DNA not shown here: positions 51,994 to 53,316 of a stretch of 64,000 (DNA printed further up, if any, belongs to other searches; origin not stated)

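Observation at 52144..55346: Nucleotide-sugar module and AI-2E permease translationally coupled to murG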

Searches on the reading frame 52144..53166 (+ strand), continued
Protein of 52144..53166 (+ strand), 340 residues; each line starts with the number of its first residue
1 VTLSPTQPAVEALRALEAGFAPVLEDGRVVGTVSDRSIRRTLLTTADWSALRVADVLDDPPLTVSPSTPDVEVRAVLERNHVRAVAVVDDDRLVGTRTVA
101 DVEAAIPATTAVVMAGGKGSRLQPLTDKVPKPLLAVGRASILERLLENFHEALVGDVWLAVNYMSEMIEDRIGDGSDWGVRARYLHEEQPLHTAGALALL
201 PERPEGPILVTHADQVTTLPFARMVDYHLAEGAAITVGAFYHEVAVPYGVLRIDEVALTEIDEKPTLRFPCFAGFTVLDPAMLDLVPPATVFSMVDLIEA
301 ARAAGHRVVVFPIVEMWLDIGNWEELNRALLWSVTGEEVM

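Call 25: find_related_loci(query=A1, collection=genome_contigs, flank=10000)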
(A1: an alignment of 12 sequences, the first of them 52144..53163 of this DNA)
Query A1 (340 aa) in genome_contigs; peptide patterns used: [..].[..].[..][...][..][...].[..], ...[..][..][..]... (x = any residue, [..] = any of these).
600 stretches matched a pattern (row limit reached: there are more); 530 encode a relative of the query (tblastn E <= 1e-3); the best 80 are kept; 80 distinct loci.
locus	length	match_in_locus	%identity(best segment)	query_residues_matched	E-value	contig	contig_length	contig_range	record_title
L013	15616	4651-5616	56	18-339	4e-109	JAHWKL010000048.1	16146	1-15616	MAG: Actinomycetota bacterium isolate 0813_bin15 NODE_48_length_16146_cov_17.055621, whole genome shotgun sequence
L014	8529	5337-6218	57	9-339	3e-109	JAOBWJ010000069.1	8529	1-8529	MAG: Acidimicrobiales bacterium isolate RYN_34 scaffold_997035, whole genome shotgun sequence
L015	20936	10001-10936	56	27-339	6e-105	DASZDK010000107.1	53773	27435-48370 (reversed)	MAG TPA_asm: Acidimicrobiales bacterium isolate SMAG_U6466 k141_110369, whole genome shotgun sequence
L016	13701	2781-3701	56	31-338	1e-103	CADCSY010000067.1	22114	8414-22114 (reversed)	MAG: uncultured Acidimicrobiales bacterium isolate AVDCRST_MAG20 genome assembly, contig: NODE297, whole genome shotgun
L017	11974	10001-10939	57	26-339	9e-103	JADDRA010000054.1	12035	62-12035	MAG: Actinomycetota bacterium isolate LC3_1 AB19_LC3_967_length_12168_cov_65, whole genome shotgun sequence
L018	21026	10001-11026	54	1-339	1e-101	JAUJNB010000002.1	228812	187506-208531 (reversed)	MAG: Acidimicrobiales bacterium isolate YX2bin15 opera_contig_129, whole genome shotgun sequence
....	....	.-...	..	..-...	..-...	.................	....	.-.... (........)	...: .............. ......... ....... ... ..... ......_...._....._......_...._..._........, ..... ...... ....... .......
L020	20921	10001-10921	55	31-339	4e-98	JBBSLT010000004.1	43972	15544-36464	MAG: Acidimicrobiales bacterium isolate LS5_sbin.1 LS5_sbin.1_K_67856_L_43972_cov_66.9598, whole genome shotgun sequence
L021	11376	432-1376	55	36-338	1e-93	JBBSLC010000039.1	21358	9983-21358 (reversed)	MAG: Acidimicrobiales bacterium isolate metawrap_LS4_40 metawrap_LS4_40_K_1737977_L_21358_cov_17.6559, whole genome shot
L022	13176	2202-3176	52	19-339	5e-93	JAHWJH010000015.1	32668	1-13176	MAG: Actinomycetota bacterium isolate 0707_bin12 NODE_15_length_32668_cov_16.014505, whole genome shotgun sequence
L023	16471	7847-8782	56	27-339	1e-105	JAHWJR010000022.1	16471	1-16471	MAG: Actinomycetota bacterium isolate 0711_bin2 NODE_351_length_16471_cov_627.253472, whole genome shotgun sequence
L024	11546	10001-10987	52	11-338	4e-89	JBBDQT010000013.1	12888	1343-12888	MAG: Acidimicrobiales bacterium isolate LejiaC_72_65 Lejia_C_11244_length_12888_cov_33, whole genome shotgun sequence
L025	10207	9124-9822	59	107-339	2e-87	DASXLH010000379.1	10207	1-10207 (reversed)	MAG TPA_asm: Acidimicrobiales bacterium isolate SMAG_U5297 k141_231611, whole genome shotgun sequence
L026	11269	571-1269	62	107-339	4e-87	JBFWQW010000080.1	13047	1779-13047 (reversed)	MAG: Acidimicrobiia bacterium isolate CA_2019_TPBF_192 NODE_20557_length_13047_cov_5.392802_TPBF, whole genome shotgun s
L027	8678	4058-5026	49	17-338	1e-81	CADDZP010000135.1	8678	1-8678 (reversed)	Actinobacteria bacterium isolate 24 genome assembly, contig: NODE_6219_length_8678_cov_5.284528, whole genome shotgun se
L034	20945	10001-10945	46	23-338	2e-70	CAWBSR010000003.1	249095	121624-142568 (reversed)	MAG: uncultured Actinomycetota bacterium isolate MFD04580.bin.1.136 genome assembly, contig: contig_12898, whole genome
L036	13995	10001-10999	39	3-331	8e-70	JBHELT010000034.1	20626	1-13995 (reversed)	MAG: Actinomycetota bacterium isolate S2_bin.28.orig S2_k141_4146006, whole genome shotgun sequence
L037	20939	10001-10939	43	26-338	4e-69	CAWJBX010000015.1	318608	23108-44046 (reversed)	MAG: uncultured Actinomycetes bacterium isolate MFD06714.bin.2.2 genome assembly, contig: contig_31136, whole genome sho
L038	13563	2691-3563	42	11-338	2e-67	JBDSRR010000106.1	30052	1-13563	MAG: Actinomycetota bacterium isolate cluster1_bin.515 k127_12371193, whole genome shotgun sequence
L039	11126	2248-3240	46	9-338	1e-78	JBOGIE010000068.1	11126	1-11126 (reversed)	MAG: Acidimicrobiales bacterium isolate SD8030_maxbin2.bin.3_sub NODE_1394_length_11126_cov_10.096827, whole genome shot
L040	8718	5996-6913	43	25-331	6e-65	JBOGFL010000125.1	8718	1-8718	MAG: Acidimicrobiia bacterium isolate M3-B2_metabat2.bin.34 k127_928102, whole genome shotgun sequence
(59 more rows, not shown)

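Call 43: search_protein_families(library=pfam, proteins=[L039:93-860:+, L039:913-2019:+, L039:5948-6562:+, L039:7377-8585:+, L039:8575-9699:+, L034:11966-13096:+, L034:7496-8122:+, L037:12557-13495:-, L040:7965-8552:+], max_evalue=0.00001)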
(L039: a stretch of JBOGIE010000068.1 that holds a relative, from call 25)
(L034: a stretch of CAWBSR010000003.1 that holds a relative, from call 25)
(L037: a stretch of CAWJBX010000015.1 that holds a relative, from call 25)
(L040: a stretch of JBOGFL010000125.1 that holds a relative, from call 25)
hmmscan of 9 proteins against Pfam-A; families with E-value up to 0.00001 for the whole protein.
L039:93-860:+ (255 aa): 6 families
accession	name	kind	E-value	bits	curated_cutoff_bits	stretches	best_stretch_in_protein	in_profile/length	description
PF08241.18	Methyltransf_11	-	3.7e-16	60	21.2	1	35-131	1-95/95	Methyltransferase domain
PF13649.12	Methyltransf_25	-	4e-14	53.5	27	1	35-127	2-97/97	Methyltransferase domain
PF13847.12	Methyltransf_31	-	1.7e-11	44.5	27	1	35-135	8-113/145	Methyltransferase domain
PF08242.18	Methyltransf_12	-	4e-10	40.7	30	1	35-128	1-97/98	Methyltransferase domain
PF13489.12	Methyltransf_23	-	1.2e-09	38.5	27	1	34-143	26-124/164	Methyltransferase domain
PF01209.24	Ubie_methyltran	-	6.2e-06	26.2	20.1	1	34-138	51-158/233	ubiE/COQ5 methyltransferase family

L039:913-2019:+ (368 aa): 6 families
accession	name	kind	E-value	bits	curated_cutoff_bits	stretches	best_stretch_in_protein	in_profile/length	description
PF00534.26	Glycos_transf_1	-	2.2e-41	141.7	26.4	1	185-342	10-170/172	Glycosyl transferases group 1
PF13692.12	Glyco_trans_1_4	-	2e-36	125.8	27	1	190-329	1-141/142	Glycosyl transferases group 1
PF13439.12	Glyco_transf_4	-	2.2e-17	64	28.5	1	20-176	2-165/170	Glycosyltransferase Family 4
PF13579.12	Glyco_trans_4_4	-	3.8e-11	44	29.7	1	20-176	1-158/158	Glycosyl transferase 4-like domain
PF20706.3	GT4-conflict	-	1.9e-08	34.2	26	1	144-310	146-327/385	Family 4 Glycosyltransferase in conflict systems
PF13524.12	Glyco_trans_1_2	-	1.6e-06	28.6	25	1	220-344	13-128/144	Glycosyl transferase-like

L039:5948-6562:+ (204 aa): 3 families
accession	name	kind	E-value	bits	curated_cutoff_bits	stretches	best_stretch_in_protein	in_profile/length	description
PF00132.30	Hexapep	-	3.2e-23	80.9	27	2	26-58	2-34/36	Bacterial transferase hexapeptide (six repeats)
PF14602.12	Hexapep_2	-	1.4e-10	41.2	27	1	44-76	2-32/34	Hexapeptide repeat of succinyl-transferase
PF25084.1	LbH_EIF2B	-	1.1e-08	35.5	54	1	16-96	12-95/105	EIF2B subunit epsilon LbH domain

L039:7377-8585:+ (402 aa): 7 families
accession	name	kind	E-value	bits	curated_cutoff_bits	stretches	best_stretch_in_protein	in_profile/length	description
PF01370.27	Epimerase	-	2.2e-55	188.1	20.9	1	83-323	1-240/240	NAD dependent epimerase/dehydratase family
PF16363.11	GDP_Man_Dehyd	-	9.2e-53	180.3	27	1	84-388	1-332/332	GDP-mannose 4,6 dehydratase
PF01073.25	3Beta_HSD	-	4.4e-14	52.6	22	1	84-305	1-224/280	3-beta hydroxysteroid dehydrogenase/isomerase family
PF04321.23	RmlD_sub_bind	-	3.2e-12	46.6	27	1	82-358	2-249/287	RmlD substrate binding domain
PF02719.21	Polysacc_synt_2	-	4e-07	30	20.2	1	83-199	1-124/293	Polysaccharide biosynthesis protein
PF00106.31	adh_short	-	6.5e-07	29.5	26.6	0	81-150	1-69/195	short chain dehydrogenase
PF07993.18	NAD_binding_4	-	8.3e-06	25.6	20.1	0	175-259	108-209/258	Male sterility protein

L039:8575-9699:+ (374 aa): 2 families
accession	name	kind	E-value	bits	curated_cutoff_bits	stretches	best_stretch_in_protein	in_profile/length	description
PF01041.23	DegT_DnrJ_EryC1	-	7.9e-120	400.8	19.8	1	15-367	4-360/360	DegT/DnrJ/EryC1/StrS aminotransferase family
PF00155.27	Aminotran_1_2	-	6e-07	29.4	19.7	1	38-123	45-146/361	Aminotransferase class I and II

L034:11966-13096:+ (376 aa): 5 families
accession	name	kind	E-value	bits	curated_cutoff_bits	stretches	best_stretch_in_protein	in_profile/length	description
PF00534.26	Glycos_transf_1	-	3.4e-41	141.1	26.4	1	187-339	16-171/172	Glycosyl transferases group 1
PF13692.12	Glyco_trans_1_4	-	1.6e-39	135.8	27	1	187-325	2-141/142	Glycosyl transferases group 1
PF13439.12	Glyco_transf_4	-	1e-13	52.1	28.5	1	18-172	3-165/170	Glycosyltransferase Family 4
PF20706.3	GT4-conflict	-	5.1e-08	32.7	26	1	123-290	129-311/385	Family 4 Glycosyltransferase in conflict systems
PF13579.12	Glyco_trans_4_4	-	3.6e-07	31.1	29.7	1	20-172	4-158/158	Glycosyl transferase 4-like domain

L034:7496-8122:+ (208 aa): 1 family
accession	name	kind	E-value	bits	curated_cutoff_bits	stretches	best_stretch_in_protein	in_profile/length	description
PF02698.23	DUF218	-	2.2e-10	41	27.6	1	59-198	1-133/133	DUF218 domain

L037:12557-13495:- (312 aa): 5 families
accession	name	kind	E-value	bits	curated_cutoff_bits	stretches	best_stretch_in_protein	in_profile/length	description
PF13649.12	Methyltransf_25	-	5e-09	37.2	27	1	70-159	1-90/97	Methyltransferase domain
PF13847.12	Methyltransf_31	-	2e-08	34.4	27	1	66-159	3-98/145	Methyltransferase domain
PF08242.18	Methyltransf_12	-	4.8e-07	30.9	30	1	71-160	1-90/98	Methyltransferase domain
PF08241.18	Methyltransf_11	-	5.5e-07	30.6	21.2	1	71-159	1-84/95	Methyltransferase domain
PF08003.17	Methyltransf_9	-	1.2e-06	28.2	23.8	1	58-158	107-205/315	Protein of unknown function (DUF1698)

L040:7965-8552:+ (195 aa): 0 families

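Call 56: search_protein_families(library=pfam, proteins=[L036:3287-4402:+, L036:4435-5412:-, L036:5621-6682:-, L036:6854-8905:-, L036:12837-13385:-, L038:4439-5752:+, L038:6083-7324:+, L038:7275-9230:-, L038:9205-10014:-, L038:10057-11169:+], max_evalue=0.00001)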
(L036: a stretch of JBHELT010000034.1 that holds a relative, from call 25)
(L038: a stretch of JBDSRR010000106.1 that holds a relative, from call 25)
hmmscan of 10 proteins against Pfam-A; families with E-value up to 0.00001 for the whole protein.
L036:3287-4402:+ (371 aa): 5 families
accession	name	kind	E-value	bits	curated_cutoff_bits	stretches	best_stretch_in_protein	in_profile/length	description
PF02518.31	HATPase_c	-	1.5e-24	87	26.4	1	263-368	2-107/111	Histidine kinase-, DNA gyrase B-, and HSP90-like ATPase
PF00512.31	HisKA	-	4.3e-13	49.6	26.9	1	155-219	1-63/66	His Kinase A (phospho-acceptor) domain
PF00989.32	PAS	-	2.4e-11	44.1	22.6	1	16-125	8-113/113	PAS fold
PF13426.13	PAS_9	-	2.6e-10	40.9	27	1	20-127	2-103/103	PAS domain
PF13581.12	HATPase_c_2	-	6.2e-08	33.1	27.4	1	259-346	30-110/127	Histidine kinase-like ATPase domain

L036:4435-5412:- (325 aa): 2 families
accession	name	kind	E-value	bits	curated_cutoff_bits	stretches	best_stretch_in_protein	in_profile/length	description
PF00211.25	Guanylate_cyc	-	5.3e-15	55.9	21.9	1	159-308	6-172/183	Adenylate and Guanylate cyclase catalytic domain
PF13474.12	SnoaL_3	-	7.3e-10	39.7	22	1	7-118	1-114/121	SnoaL-like domain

L036:5621-6682:- (353 aa): 0 families

L036:6854-8905:- (683 aa): 9 families
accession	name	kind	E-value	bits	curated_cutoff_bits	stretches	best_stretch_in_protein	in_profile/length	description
PF00005.33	ABC_tran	-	8.7e-48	162.8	25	2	49-219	4-137/137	ABC transporter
PF12848.13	ABC_tran_Xtn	-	8.4e-25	87.1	25.9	1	258-342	1-85/85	ABC transporter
PF13304.12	AAA_21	-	4.2e-15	57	27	0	60-103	3-52/304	AAA domain, putative AbiEii toxin, Type IV TA system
PF02463.25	SMC_N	-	1.5e-10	41.3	40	0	59-75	27-43/220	RecF/RecN/SMC N terminal domain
PF16326.10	ABC_tran_CTD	-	2e-10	41.2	32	1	616-675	6-65/69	ABC transporter C-terminal domain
PF13555.12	AAA_29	-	1.5e-09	37.9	27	0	374-407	16-49/61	P-loop containing region of AAA domain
PF13521.12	AAA_28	-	1.2e-07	32.5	27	0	58-104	1-42/164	AAA domain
PF13476.12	AAA_23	-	1.9e-07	32.4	27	0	383-405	22-44/201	AAA domain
PF13401.12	AAA_22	-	1.8e-06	28.8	27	0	59-80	8-29/130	AAA domain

L036:12837-13385:- (182 aa): 0 families

L038:4439-5752:+ (437 aa): 2 families
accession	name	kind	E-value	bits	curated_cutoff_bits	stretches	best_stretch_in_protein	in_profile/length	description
PF00291.31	PALP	-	1.5e-80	271.1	35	1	55-339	5-295/295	Pyridoxal-phosphate dependent enzyme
PF01842.31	ACT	-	3.1e-06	27.3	27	1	368-422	7-59/66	ACT domain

L038:6083-7324:+ (413 aa): 3 families
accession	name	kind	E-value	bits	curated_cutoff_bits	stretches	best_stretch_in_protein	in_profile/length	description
PF07992.20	Pyr_redox_2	-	1.9e-49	169.1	26.1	1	1-310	4-291/291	Pyridine nucleotide-disulphide oxidoreductase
PF00070.33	Pyr_redox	-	3.5e-15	56.7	22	1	152-236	2-71/82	Pyridine nucleotide-disulphide oxidoreductase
PF22366.1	NDH2_C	-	6.9e-09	36.2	27.7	1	334-390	2-59/62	NDH2 C-terminal domain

L038:7275-9230:- (651 aa): 3 families
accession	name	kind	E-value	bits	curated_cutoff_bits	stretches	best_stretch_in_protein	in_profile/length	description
PF03190.21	Thioredox_DsbH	-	1.9e-76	256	27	1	13-173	2-162/163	Protein of unknown function, DUF255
PF13899.12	Thioredoxin_7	-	2.6e-11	43.9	27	1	32-122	1-83/83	Thioredoxin-like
PF06662.19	C5-epim_C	-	6.6e-06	26.2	23.3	0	405-450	31-76/188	D-glucuronyl C5-epimerase C-terminus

L038:9205-10014:- (269 aa): 3 families
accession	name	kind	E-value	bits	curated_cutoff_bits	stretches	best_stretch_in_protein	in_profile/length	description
PF12697.13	Abhydrolase_6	-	1.1e-16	62.6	26.3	1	28-251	3-215/217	Alpha/beta hydrolase family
PF12146.15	Hydrolase_4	-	4e-14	52.9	27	1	22-245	3-238/239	Serine aminopeptidase, S33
PF00561.26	Abhydrolase_1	-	2.1e-12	47.7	25.8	1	26-138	3-121/245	alpha/beta hydrolase fold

L038:10057-11169:+ (370 aa): 1 family
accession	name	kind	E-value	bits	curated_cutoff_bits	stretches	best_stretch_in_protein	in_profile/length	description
PF00296.26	Bac_luciferase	-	5.6e-57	193.9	27.9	1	13-340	20-314/314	Luciferase-like monooxygenase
